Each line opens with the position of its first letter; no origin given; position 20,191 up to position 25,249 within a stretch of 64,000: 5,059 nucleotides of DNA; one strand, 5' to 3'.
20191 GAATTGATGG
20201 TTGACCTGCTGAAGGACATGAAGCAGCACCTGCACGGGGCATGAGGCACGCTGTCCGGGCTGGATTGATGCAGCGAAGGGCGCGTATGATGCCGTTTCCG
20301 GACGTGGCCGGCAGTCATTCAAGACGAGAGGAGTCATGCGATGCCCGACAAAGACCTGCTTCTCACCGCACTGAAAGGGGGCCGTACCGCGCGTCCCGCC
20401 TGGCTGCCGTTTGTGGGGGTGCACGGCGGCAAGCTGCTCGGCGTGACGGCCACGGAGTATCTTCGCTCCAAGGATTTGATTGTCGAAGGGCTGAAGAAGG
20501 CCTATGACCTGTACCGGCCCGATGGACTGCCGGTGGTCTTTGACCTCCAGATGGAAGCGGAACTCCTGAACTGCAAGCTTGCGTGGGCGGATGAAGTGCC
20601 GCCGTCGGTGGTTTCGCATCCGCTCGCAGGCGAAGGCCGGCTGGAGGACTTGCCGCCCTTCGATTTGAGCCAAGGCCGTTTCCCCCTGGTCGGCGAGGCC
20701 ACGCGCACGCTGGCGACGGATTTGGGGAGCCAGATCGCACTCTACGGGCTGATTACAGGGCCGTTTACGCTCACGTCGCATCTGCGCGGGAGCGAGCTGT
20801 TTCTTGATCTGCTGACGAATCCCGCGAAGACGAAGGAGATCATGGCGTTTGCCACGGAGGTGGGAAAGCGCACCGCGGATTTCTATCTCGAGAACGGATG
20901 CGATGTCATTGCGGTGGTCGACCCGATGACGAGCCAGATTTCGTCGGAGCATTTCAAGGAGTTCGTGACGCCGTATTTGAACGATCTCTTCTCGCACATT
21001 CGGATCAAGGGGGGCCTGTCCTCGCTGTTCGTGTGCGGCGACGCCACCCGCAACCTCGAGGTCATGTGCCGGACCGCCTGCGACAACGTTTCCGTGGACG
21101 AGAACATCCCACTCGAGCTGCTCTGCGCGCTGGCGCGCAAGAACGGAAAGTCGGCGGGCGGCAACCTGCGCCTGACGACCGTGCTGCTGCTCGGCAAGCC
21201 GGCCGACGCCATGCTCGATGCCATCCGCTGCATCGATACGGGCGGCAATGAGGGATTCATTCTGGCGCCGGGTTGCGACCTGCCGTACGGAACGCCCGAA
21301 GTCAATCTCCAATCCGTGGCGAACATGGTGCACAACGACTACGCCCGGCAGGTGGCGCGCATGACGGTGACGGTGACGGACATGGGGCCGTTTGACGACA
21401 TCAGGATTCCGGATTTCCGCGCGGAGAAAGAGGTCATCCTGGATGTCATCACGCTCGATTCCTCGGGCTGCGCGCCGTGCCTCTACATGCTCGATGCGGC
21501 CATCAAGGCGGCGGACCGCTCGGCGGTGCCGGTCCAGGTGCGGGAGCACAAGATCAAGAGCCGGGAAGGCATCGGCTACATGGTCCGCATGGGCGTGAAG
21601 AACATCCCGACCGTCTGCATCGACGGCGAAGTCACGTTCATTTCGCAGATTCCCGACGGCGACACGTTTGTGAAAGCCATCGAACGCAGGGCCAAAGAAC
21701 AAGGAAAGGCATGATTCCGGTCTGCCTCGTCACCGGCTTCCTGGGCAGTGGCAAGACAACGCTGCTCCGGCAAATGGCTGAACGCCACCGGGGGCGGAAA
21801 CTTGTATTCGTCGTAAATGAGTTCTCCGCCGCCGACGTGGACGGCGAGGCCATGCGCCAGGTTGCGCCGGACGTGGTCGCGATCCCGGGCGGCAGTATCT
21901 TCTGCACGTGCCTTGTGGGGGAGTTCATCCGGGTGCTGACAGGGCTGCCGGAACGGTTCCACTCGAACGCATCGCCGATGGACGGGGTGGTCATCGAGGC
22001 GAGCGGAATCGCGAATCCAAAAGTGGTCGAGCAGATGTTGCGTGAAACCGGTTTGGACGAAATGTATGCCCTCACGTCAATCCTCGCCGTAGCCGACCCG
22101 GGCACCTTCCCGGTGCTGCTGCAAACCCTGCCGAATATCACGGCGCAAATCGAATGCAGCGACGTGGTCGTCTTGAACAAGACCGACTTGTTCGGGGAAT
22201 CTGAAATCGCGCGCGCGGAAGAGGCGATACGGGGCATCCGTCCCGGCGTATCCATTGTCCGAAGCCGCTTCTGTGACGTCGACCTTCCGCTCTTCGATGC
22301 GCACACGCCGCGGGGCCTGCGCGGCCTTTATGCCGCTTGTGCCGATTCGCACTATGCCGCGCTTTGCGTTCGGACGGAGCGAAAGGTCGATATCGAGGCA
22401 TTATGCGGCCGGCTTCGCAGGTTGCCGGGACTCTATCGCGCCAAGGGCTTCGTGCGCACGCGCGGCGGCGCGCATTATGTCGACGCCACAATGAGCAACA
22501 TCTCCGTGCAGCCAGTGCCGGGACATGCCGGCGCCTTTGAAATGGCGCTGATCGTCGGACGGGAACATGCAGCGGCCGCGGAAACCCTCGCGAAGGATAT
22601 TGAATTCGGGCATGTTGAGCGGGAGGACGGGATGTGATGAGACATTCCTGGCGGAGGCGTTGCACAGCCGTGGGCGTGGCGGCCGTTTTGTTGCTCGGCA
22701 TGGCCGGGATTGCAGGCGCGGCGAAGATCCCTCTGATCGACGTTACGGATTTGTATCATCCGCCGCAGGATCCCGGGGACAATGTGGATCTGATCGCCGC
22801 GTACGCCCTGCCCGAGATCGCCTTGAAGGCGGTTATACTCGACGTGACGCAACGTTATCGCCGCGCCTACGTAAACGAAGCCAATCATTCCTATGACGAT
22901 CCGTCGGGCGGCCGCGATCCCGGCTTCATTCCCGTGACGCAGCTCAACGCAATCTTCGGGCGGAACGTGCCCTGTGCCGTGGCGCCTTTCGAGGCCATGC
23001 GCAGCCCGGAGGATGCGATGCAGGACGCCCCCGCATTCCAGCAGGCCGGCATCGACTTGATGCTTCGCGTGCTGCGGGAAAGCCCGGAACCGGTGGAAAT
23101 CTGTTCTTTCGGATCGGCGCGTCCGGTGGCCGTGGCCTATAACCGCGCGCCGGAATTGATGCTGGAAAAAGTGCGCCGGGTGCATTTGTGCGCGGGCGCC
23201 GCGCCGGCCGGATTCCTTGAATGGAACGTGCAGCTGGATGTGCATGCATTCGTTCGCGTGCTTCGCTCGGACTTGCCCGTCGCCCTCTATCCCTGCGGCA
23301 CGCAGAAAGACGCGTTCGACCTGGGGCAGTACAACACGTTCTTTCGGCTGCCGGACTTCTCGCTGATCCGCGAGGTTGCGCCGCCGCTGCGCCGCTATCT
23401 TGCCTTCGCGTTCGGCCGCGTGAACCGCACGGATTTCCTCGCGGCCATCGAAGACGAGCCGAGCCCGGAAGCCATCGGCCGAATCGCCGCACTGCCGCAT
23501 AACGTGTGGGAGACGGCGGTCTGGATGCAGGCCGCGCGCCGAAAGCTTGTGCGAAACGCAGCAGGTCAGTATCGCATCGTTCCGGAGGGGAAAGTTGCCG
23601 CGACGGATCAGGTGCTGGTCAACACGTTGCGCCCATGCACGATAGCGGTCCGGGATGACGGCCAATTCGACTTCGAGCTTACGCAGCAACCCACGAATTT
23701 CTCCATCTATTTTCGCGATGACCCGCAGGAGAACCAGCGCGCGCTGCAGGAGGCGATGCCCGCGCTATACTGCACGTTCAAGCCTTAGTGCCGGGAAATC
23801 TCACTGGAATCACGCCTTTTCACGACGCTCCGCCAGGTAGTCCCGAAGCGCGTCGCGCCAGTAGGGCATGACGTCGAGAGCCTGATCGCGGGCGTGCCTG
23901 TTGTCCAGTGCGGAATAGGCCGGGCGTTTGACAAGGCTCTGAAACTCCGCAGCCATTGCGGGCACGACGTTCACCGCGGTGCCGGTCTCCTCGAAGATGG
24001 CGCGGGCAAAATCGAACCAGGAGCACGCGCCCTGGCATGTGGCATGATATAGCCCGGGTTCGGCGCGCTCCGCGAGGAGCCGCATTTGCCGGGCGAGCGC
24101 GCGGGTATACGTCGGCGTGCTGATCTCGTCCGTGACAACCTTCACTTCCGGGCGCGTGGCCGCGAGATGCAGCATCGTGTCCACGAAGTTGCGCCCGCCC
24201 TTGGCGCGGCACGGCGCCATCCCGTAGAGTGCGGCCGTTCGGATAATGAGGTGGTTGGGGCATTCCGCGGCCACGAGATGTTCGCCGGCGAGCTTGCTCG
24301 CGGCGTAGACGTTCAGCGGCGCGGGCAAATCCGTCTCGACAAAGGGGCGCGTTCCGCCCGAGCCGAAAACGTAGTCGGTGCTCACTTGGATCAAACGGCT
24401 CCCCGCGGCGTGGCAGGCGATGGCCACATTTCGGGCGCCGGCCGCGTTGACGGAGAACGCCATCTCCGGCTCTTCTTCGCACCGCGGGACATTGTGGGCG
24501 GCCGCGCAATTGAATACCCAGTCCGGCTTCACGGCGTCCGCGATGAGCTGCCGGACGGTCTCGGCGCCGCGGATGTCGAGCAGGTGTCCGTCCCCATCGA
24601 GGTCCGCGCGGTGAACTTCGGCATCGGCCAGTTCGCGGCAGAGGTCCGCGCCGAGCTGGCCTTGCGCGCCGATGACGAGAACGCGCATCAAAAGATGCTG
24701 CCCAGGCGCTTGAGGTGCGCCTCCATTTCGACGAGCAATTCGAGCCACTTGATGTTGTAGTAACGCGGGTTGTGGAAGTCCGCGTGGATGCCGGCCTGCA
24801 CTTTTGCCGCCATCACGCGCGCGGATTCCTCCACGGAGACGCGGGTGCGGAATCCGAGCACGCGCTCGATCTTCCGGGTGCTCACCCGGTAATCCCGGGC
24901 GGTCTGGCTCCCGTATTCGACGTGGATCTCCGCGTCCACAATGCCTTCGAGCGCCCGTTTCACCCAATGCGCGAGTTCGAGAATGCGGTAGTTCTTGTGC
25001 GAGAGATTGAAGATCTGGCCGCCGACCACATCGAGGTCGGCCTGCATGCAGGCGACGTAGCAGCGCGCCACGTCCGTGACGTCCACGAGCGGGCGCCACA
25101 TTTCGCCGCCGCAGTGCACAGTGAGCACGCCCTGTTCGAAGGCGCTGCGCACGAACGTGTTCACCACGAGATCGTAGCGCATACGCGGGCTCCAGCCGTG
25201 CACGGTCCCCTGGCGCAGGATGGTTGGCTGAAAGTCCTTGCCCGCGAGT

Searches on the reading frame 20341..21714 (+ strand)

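Call 76: search_protein_families(library=pfam, proteins=[window:20341-21714:+], max_evalue=0.000001)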
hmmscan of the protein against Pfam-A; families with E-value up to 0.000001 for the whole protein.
window:20341-21714:+ (457 aa): 1 family
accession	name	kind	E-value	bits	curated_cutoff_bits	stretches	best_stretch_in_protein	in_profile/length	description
PF01208.23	URO-D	-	2.5e-51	175.2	23.9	1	4-332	3-345/346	Uroporphyrinogen decarboxylase (URO-D)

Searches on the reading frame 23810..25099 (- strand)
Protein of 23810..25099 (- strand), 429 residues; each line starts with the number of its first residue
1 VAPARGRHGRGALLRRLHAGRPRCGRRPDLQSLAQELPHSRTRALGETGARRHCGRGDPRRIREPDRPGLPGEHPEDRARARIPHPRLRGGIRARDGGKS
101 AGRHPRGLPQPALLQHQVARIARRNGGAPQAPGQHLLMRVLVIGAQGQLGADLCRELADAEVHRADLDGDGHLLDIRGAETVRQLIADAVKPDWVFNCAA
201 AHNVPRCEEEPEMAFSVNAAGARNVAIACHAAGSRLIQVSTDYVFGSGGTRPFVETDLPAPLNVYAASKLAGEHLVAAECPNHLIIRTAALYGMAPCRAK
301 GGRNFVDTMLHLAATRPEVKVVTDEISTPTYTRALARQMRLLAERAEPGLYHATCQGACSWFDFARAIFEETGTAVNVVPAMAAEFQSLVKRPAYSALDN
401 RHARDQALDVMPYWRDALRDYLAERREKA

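Call 76: search_protein_families(library=pfam, proteins=[window:23810-25099:-], max_evalue=0.000001)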
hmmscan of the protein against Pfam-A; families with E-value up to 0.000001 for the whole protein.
window:23810-25099:- (429 aa): 4 families
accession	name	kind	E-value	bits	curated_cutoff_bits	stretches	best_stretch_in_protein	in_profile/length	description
PF04321.23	RmlD_sub_bind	-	2.9e-82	276.4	27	1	138-424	1-284/287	RmlD substrate binding domain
PF01370.27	Epimerase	-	9.3e-27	94.4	20.9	1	140-323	1-203/240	NAD dependent epimerase/dehydratase family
PF16363.11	GDP_Man_Dehyd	-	2.2e-17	64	27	1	172-278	57-166/332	GDP-mannose 4,6 dehydratase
PF02719.21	Polysacc_synt_2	-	2.8e-11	43.6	20.2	1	173-243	60-130/293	Polysaccharide biosynthesis protein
